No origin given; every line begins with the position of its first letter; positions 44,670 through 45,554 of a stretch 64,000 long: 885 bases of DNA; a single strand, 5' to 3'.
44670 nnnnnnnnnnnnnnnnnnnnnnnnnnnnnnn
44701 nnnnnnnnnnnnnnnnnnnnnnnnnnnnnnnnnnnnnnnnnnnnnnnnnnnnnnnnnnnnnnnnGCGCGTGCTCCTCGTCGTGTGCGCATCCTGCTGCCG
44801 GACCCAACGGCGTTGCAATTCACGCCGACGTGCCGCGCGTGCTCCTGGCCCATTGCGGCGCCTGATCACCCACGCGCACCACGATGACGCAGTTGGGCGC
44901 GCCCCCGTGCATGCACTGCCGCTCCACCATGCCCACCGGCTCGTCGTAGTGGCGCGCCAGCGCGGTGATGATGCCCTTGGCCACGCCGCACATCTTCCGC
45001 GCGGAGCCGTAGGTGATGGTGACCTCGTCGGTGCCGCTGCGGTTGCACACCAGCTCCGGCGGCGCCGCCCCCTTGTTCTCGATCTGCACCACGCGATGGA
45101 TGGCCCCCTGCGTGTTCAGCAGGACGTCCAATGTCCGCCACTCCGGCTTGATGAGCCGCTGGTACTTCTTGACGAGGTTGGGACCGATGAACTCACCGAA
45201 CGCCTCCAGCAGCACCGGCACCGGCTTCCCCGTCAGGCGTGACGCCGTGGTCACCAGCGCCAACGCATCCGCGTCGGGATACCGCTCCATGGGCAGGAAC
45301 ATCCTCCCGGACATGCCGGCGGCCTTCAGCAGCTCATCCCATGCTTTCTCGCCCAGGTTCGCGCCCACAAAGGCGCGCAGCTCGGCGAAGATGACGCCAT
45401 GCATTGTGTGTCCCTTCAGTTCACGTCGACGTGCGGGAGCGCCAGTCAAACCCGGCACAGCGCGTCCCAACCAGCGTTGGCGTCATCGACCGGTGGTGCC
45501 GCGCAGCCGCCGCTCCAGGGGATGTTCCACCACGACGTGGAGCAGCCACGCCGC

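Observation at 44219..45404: Stand-alone H-NOX gas-sensor gene paired with a LOG/TIGR00725-family gene, upstream of argS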

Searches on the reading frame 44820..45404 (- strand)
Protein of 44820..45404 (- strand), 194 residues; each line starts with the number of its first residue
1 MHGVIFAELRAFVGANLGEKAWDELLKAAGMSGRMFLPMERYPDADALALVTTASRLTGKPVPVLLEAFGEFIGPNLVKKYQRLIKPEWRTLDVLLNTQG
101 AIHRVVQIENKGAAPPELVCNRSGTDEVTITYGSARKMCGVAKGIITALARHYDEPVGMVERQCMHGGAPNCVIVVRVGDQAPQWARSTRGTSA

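Call 3: search_protein_families(library=pfam, proteins=[window:44823-45404:-], max_evalue=0.01)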
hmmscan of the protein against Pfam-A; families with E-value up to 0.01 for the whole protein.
seq(194 aa): 2 families
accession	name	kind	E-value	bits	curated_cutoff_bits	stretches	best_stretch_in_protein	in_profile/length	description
PF07700.20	HNOB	-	5.9e-33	114.5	25.5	1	2-159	1-161/163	Haem-NO-binding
PF02830.23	V4R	-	2.3e-06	28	31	1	134-177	17-61/62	V4R domain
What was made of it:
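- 44820..45404 (-): Stand-alone H-NOX (haem NO/O2-binding) gene, 194 aa. Proximal His103 is at 45096-45098 and Y132-G-S134-A-R136 at 44997-45011. Pro115 and Cys139/Cys164/Cys172 are also present. Pfam HNOB scores 114.5 bits over residues 2-159 (call 3).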

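Call 4: search_protein_families(library=ncbifam, proteins=[window:44823-45404:-], max_evalue=0.01)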
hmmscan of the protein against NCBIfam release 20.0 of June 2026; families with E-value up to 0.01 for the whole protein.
seq(194 aa): 1 family
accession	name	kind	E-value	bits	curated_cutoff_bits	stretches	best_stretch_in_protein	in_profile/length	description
NF053755.1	MsvR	equivalog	0.0085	15.8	220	1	134-175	193-235/236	transcriptional factor MsvR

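Call 6: search_solved_structures(query=window:44823-45404:-, max_evalue=0.01, show_alignments=3)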
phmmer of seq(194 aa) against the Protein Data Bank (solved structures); distinct sequences matched with E-value up to 0.01: 27.
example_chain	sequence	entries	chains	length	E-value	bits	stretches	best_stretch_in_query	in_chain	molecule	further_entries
4u9b_A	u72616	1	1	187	3.1e-18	69.8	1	1-179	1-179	NO-binding heme-dependent sensor protein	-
2kii_A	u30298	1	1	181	4.1e-18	69.4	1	1-178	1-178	Putative uncharacterized protein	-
4u99_A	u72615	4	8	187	1.6e-17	67.5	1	1-179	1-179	NO-binding heme-dependent sensor protein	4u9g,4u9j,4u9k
2kil_A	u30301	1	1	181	1.6e-17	67.4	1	1-178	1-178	Putative uncharacterized protein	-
2o09_A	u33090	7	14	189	2.6e-10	43.9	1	1-169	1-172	Alr2278 protein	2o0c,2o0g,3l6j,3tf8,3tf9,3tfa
6mx5_A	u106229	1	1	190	3.5e-10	43.5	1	1-161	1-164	Alr2278 protein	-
4iae_A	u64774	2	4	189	4.1e-10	43.3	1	1-173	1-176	Alr2278 protein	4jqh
4iah_A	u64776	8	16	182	5.8e-10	42.8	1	1-162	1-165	Alr2278 protein | H-NOX domain protein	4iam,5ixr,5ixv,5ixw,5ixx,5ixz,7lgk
3tfd_A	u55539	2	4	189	1.8e-09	41.2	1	1-169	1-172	Alr2278 protein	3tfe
3tff_A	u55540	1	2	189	1.8e-09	41.2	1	1-169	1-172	Alr2278 protein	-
6ocv_A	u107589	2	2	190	2.7e-09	40.6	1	1-156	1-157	Heme NO binding domain protein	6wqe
3tfg_A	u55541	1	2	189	1.2e-08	38.5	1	1-169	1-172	Alr2278 protein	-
6dxi_A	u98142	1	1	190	2.3e-08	37.6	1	1-161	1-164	H-NOX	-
1u4h_A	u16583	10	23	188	9.2e-06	29.1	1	18-161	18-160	Heme-based Methyl-accepting Chemotaxis Protein | Methyl-accepting chemotaxis protein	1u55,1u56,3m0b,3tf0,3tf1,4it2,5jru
3nvr_A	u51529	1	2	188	9.7e-06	29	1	18-161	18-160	Methyl-accepting chemotaxis protein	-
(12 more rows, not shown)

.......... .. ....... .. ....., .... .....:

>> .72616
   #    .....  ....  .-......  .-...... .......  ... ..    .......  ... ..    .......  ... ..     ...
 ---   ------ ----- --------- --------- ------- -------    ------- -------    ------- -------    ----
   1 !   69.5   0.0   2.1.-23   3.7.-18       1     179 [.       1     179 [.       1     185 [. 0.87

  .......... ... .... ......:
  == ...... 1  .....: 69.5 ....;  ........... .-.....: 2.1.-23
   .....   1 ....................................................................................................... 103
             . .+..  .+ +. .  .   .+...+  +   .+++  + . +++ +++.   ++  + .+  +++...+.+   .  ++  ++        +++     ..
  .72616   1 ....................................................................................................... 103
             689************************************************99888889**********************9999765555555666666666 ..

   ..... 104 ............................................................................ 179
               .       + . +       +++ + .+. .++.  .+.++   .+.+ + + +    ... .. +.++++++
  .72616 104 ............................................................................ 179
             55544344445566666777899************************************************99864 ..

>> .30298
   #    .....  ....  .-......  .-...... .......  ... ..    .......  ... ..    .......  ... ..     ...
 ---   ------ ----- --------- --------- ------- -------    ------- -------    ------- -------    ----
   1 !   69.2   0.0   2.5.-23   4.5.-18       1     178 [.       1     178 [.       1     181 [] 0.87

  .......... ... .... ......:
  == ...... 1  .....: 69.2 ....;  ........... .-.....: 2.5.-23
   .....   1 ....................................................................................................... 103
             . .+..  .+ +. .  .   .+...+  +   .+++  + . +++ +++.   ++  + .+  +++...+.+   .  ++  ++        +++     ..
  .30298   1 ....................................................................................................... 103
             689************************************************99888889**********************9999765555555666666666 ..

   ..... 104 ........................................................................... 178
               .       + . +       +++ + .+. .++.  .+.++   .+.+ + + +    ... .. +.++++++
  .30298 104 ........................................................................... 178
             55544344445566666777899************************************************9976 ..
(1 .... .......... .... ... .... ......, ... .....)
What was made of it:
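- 44820..45404 (-): The best solved relatives are the Shewanella H-NOX structures 4u9b and 2kii (E 3e-18), with His103 aligned to His103 (call 6).
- The HNOB profile hit is strong and the closest solved structures are Shewanella H-NOX (calls 3, 6). They align with Cys residues of the Shewanella H-NOX (call 6).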

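Call 7: find_homologous_proteins(query=window:44823-45404:-, max_evalue=0.00001)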
Query seq(194 aa) (194 aa): 99 proteins with E <= 0.00001 among 442 candidates.
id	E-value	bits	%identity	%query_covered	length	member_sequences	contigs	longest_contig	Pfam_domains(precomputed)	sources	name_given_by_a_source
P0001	4.8e-126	436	100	100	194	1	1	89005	PF02830.24,PF07700.21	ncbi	ncbi:MAG: heme NO-binding domain-containing protein [Myxococcota bacterium]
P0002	1.5e-59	219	55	92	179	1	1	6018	PF02830.24,PF07700.21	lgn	-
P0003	1.4e-58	216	57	91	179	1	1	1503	PF02830.24,PF07700.21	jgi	jgi:Haem-NO-binding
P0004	6.1e-57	211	54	92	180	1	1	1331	PF02830.24,PF07700.21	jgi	jgi:hypothetical protein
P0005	1.3e-56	210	52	92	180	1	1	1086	PF07700.21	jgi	jgi:hypothetical protein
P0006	2.4e-56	209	53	92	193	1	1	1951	PF02830.24,PF07700.21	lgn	-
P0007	2.7e-56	209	53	92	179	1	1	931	PF02830.24,PF07700.21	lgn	-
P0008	3.7e-56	208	55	92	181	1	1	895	PF02830.24,PF07700.21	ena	-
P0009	5.8e-56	208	56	92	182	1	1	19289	PF07700.21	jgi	jgi:heme-NO-binding protein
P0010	1.9e-55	206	54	92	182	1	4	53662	PF07700.21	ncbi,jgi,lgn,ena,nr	ncbi:MAG: heme NO-binding domain-containing protein [Deltaproteobacteria bacterium]|nr:heme NO-bindi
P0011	1.1e-54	203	52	92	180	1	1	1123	PF02830.24,PF07700.21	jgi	jgi:hypothetical protein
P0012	3.6e-54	202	53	91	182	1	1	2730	PF02830.24,PF07700.21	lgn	-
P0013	9.8e-54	200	53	92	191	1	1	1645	PF02830.24,PF07700.21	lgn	-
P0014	1.1e-53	200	52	92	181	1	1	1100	PF02830.24,PF07700.21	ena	-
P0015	6.2e-53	198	53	91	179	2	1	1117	PF02830.24,PF07700.21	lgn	-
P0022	4.3e-52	195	51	91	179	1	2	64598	PF02830.24,PF07700.21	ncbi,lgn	-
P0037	2.8e-50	189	50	91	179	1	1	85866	PF02830.24,PF07700.21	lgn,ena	-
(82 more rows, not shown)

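Call 9: find_encoding_contigs(protein=P0010, flank=5000, max_places=3)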
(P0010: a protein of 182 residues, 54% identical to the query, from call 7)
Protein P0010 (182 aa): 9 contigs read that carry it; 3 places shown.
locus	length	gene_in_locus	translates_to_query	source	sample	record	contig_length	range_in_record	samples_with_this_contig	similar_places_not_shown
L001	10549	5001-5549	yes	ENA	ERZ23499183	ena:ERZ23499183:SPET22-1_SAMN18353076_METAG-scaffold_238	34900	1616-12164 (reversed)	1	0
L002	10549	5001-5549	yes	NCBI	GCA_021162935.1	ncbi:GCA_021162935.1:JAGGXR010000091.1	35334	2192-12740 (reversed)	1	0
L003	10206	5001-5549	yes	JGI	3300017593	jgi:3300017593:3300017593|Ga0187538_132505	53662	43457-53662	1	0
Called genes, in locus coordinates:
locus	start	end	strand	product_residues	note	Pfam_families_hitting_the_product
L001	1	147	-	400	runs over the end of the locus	PF00155:Aminotran_1_2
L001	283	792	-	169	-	PF01467:CTP_transf_like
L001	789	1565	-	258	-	PF03602:Cons_hypoth95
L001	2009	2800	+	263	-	PF01740:STAS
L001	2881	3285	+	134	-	PF01740:STAS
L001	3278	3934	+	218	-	PF13581:HATPase_c_2, PF02518:HATPase_c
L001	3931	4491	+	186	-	PF07228:SpoIIE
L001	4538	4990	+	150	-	PF13581:HATPase_c_2, PF02518:HATPase_c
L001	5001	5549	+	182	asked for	PF07700:HNOB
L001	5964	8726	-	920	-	PF13385:Laminin_G_3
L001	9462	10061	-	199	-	PF02540:NAD_synthase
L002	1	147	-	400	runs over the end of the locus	PF00155:Aminotran_1_2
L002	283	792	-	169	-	PF01467:CTP_transf_like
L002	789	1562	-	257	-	PF03602:Cons_hypoth95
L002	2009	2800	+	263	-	PF01740:STAS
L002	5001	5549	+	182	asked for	PF07700:HNOB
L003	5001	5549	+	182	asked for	PF07700:HNOB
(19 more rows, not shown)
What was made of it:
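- One member sits in a STAS/SpoIIE partner-switching operon (call 9), so non-canonical outputs may exist.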

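Call 10: find_encoding_contigs(protein=P0022, flank=5000, max_places=2)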
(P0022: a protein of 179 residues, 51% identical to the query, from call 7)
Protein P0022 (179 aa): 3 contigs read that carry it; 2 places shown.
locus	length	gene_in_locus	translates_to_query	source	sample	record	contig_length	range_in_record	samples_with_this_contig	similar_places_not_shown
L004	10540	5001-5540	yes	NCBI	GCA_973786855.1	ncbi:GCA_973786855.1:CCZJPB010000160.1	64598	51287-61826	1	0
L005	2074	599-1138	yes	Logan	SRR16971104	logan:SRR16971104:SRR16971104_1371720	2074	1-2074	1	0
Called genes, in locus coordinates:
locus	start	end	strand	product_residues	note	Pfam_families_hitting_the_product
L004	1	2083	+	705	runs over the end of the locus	PF11897:DUF3417, PF00343:Phosphorylase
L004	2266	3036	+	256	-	-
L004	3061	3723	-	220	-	PF13717:Zn_ribbon_4 (weak)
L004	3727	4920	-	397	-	PF00437:T2SSE, PF13191:AAA_16 (weak), PF13401:AAA_22 (weak)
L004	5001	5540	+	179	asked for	PF07700:HNOB, PF02830:V4R (weak)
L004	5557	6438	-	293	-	PF01497:Peripla_BP_2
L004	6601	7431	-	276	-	PF00005:ABC_tran, PF02463:SMC_N (faint), PF13555:AAA_29 (weak), PF13304:AAA_21 (weak)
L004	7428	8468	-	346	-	PF01032:FecCD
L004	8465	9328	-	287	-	PF01497:Peripla_BP_2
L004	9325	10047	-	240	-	PF01902:Diphthami_syn_2_N, PF28410:Diphthami_syn_2_C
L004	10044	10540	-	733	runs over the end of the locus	PF13620:CarboxypepD_reg, PF07715:Plug, PF00593:TonB_dep_Rec_b-barrel, PF14905:OMP_b-brl_3 (weak)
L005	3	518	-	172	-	?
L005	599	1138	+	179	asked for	PF07700:HNOB, PF02830:V4R (weak)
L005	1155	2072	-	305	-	?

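Call 11: find_encoding_contigs(protein=P0037, flank=5000, max_places=2)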
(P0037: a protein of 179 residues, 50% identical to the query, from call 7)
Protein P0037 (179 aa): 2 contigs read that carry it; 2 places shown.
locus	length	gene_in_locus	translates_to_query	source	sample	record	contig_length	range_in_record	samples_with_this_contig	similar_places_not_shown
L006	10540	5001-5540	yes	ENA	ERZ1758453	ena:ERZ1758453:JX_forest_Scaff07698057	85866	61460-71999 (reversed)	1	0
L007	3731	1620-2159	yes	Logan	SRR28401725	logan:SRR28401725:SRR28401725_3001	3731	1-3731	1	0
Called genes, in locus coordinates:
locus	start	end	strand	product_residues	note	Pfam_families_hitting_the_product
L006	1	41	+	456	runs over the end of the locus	PF03631:Virul_fac_BrkB, PF02082:Rrf2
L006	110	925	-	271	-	PF01569:PAP2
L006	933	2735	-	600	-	PF00515:TPR_1 (faint), PF07719:TPR_2 (faint), PF13371:TPR_9 (faint), PF13428:TPR_14 (faint), PF14559:TPR_19 (faint), PF13432:TPR_16 (weak), PF00027:cNMP_binding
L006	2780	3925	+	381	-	PF07143:AttH, PF17186:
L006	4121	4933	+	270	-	PF00144:Beta-lactamase (faint), PF13354:Beta-lactamase2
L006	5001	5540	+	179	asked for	PF07700:HNOB, PF02830:V4R (weak)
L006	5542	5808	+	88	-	-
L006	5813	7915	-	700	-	PF00512:HisKA, PF02518:HATPase_c, PF00072:Response_reg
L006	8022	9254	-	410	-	PF03712:Cu2_monoox_C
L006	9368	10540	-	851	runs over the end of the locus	PF12704:MacB_PCD, PF02687:FtsX, PF12704:MacB_PCD, PF02687:FtsX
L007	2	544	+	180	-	?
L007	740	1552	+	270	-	PF00144:Beta-lactamase (faint), PF13354:Beta-lactamase2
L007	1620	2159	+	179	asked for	PF07700:HNOB, PF02830:V4R (weak)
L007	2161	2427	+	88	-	-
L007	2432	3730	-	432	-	?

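Call 13: find_related_loci(query=A1, collection=genome_contigs, flank=8000)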
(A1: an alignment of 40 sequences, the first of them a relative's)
Query A1 (194 aa) in genome_contigs; peptide patterns used: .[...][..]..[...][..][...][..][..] (x = any residue, [..] = any of these).
174 stretches matched a pattern; 154 encode a relative of the query (tblastn E <= 1e-3); the best 80 are kept; 80 distinct loci.
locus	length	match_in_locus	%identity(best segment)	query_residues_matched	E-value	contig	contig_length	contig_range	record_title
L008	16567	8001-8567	52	1-189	3e-65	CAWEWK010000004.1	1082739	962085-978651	MAG: uncultured Gemmatimonadales bacterium isolate MFD09212.bin.1.36 genome assembly, contig: contig_13121, whole genome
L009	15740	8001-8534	54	1-178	4e-62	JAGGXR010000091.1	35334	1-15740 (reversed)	MAG: Deltaproteobacteria bacterium isolate AUK157 PB_MBMC_111_c_000000000052, whole genome shotgun sequence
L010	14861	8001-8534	48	1-178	7e-61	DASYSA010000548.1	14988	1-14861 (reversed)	MAG TPA_asm: Blastocatellia bacterium isolate SMAG_U4525 k141_1975164, whole genome shotgun sequence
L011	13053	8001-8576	50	1-194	1e-60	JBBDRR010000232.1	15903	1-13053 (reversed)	MAG: Gemmatimonadota bacterium isolate LejiaC_67_13 Lejia_C_8521_length_15903_cov_7, whole genome shotgun sequence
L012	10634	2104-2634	52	1-177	9e-60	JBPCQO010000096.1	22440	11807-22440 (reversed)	MAG: Gemmatimonadaceae bacterium isolate TH_ant_mag_210 k127_7829360, whole genome shotgun sequence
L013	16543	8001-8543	51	1-180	5e-59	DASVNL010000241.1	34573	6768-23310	MAG TPA_asm: Thermoanaerobaculia bacterium isolate SMAG_U3126 k141_765648, whole genome shotgun sequence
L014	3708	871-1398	48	1-176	3e-58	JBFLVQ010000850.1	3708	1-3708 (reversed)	MAG: Acidobacteriota bacterium isolate MAG010 MAG010_850, whole genome shotgun sequence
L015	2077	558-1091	53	1-177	4e-59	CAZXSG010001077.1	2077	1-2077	MAG TPA_asm: uncultured Holophagales bacterium isolate SRP302447_co1_771 genome assembly, contig: NODE_186310_length_207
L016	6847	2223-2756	53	1-177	7e-58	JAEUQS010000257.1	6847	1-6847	MAG: Acidobacteria bacterium isolate new MAG-257 k141_2338450, whole genome shotgun sequence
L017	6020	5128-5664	50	1-179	8e-58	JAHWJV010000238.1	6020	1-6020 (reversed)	MAG: Gemmatimonadetes bacterium isolate 0711_bin6 NODE_238_length_6020_cov_2.826913, whole genome shotgun sequence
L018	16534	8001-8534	48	1-178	4e-57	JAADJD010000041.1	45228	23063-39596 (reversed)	MAG: Calditrichota bacterium isolate M_MetaBat.96 contig-127_2271, whole genome shotgun sequence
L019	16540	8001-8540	50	1-179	6e-57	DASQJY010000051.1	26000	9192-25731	MAG TPA_asm: Thermoanaerobaculia bacterium isolate SMAG_U11898 k141_3280765, whole genome shotgun sequence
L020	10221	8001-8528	48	1-176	2e-56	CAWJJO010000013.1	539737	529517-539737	MAG: uncultured bacterium isolate MFD05674.bin.2.88 genome assembly, contig: contig_48941, whole genome shotgun sequence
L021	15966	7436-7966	50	1-177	1e-56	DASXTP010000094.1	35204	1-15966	MAG TPA_asm: Candidatus Eisenbacteria bacterium isolate SMAG_U4695 k141_1944792, whole genome shotgun sequence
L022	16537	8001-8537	48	1-179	1e-56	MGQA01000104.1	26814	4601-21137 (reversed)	MAG: Deltaproteobacteria bacterium GWF2_42_12 gwf2_scaffold_5864, whole genome shotgun sequence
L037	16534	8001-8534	48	1-177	1e-53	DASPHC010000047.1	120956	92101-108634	MAG TPA_asm: Thermoanaerobaculia bacterium isolate SMAG_U11946 k141_530742, whole genome shotgun sequence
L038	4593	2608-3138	49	1-177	3e-53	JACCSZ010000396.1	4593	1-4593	MAG: Gemmatimonadales bacterium isolate MGR_bin61 SD2897-2912_k127_5431026, whole genome shotgun sequence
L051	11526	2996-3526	44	1-177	7e-50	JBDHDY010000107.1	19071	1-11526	MAG: Gemmatimonadota bacterium isolate M8-44_Bin_129 M8-44_Bin_129_scaffold_30059, whole genome shotgun sequence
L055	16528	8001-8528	44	1-177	6e-49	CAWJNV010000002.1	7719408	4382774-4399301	MAG: uncultured Sphingobacteriales bacterium isolate MFD02840.bin.1.97 genome assembly, contig: contig_9525, whole genom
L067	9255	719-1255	44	1-179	2e-47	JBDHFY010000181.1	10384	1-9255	MAG: Gemmatimonadota bacterium isolate M8-58_Bin_338 M8-58_Bin_338_scaffold_44420, whole genome shotgun sequence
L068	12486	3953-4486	44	1-178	2e-47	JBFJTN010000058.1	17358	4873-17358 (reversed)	MAG: Oceanococcus sp. isolate Mix_sand19.2022.05.D.2 k141_2866794_length_17358_cov_15.8551, whole genome shotgun sequenc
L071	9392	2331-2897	42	1-188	9e-46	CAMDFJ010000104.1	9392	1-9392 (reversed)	MAG: Candidatus Kuenenia stuttgartiensis isolate MsE-01oct19-48 genome assembly, contig: MsE-01oct19-C9411, whole genome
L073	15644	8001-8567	39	1-188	3e-45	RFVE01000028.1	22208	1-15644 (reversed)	MAG: Planctomycetia bacterium isolate WB5_5_029 contig_100_27, whole genome shotgun sequence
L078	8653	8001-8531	41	1-177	7e-45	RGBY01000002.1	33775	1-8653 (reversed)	MAG: Planctomycetia bacterium isolate WB6_4_048 contig_100_1, whole genome shotgun sequence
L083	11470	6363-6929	39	1-188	6e-44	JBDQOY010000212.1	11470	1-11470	MAG: Pirellulales bacterium isolate SFB_27S_18OctNov_coas_55 k141_2571784, whole genome shotgun sequence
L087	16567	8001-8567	39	1-188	2e-43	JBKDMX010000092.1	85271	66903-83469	MAG: Planctomycetia bacterium isolate samp_2136_metabat2_35 samp_2136_477146, whole genome shotgun sequence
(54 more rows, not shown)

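Call 27: search_protein_families(library=pfam, proteins=[L022:10880-12031:-, L071:3847-5424:-, L078:6456-7802:+, L083:8164-9570:+, L087:10029-10550:+, L073:11594-13405:+, L073:9529-10386:+, L013:8513-8824:+, L037:9703-11745:+, L038:216-2330:+], max_evalue=0.001)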
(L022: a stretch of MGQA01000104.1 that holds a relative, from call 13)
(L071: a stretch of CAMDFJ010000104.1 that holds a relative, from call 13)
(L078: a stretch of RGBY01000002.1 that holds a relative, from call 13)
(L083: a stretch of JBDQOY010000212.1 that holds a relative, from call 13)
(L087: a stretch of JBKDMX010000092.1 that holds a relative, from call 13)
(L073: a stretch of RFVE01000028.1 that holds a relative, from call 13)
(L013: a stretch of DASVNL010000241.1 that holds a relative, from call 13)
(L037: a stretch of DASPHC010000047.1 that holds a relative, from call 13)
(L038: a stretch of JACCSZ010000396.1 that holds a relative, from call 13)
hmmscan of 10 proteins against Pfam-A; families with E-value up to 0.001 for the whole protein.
L022:10880-12031:- (384 aa): 4 families
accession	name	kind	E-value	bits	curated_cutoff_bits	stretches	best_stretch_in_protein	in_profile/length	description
PF00072.30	Response_reg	-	1.6e-28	99.5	30.2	1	33-145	1-111/111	Response regulator receiver domain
PF02518.31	HATPase_c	-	3.8e-24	85.7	26.4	1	273-378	2-110/111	Histidine kinase-, DNA gyrase B-, and HSP90-like ATPase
PF00512.31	HisKA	-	2.4e-12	47.2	26.9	1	166-226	2-62/66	His Kinase A (phospho-acceptor) domain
PF13589.12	HATPase_c_3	-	4.8e-05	23.8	25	1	276-337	2-61/137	Histidine kinase-, DNA gyrase B-, and HSP90-like ATPase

L071:3847-5424:- (526 aa): 3 families
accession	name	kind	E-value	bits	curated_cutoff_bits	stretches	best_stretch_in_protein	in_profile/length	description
PF13393.11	tRNA-synt_His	-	1.6e-49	169.2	25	1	88-405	1-308/308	Histidyl-tRNA synthetase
PF03129.25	HGTP_anticodon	-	2.6e-09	37.6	21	1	430-502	8-83/94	Anticodon binding domain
PF00152.25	tRNA-synt_2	-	0.00022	20.8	25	0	84-207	9-121/308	tRNA synthetases class II (D, K and N)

L078:6456-7802:+ (449 aa): 0 families

L083:8164-9570:+ (469 aa): 0 families

L087:10029-10550:+ (174 aa): 0 families

L073:11594-13405:+ (604 aa): 3 families
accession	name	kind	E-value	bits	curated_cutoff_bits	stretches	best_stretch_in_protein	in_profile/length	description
PF17768.7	RecJ_OB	-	1.2e-25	90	27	1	476-584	1-107/107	RecJ OB domain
PF01368.27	DHH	-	5.5e-23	82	28.1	1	88-219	1-104/125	DHH family, N-terminal domain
PF02272.25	DHHA1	-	1e-15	58.5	25.9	1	367-461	4-100/102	DHHA1 domain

L073:9529-10386:+ (286 aa): 0 families

L013:8513-8824:+ (104 aa): 0 families

L037:9703-11745:+ (681 aa): 0 families

L038:216-2330:+ (705 aa): 0 families

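Call 45: search_protein_families(library=padloc, proteins=[window:44820-45404:-], max_evalue=0.01)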
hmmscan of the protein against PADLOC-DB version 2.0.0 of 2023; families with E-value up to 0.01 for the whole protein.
window:44820-45404:- (194 aa): 0 families
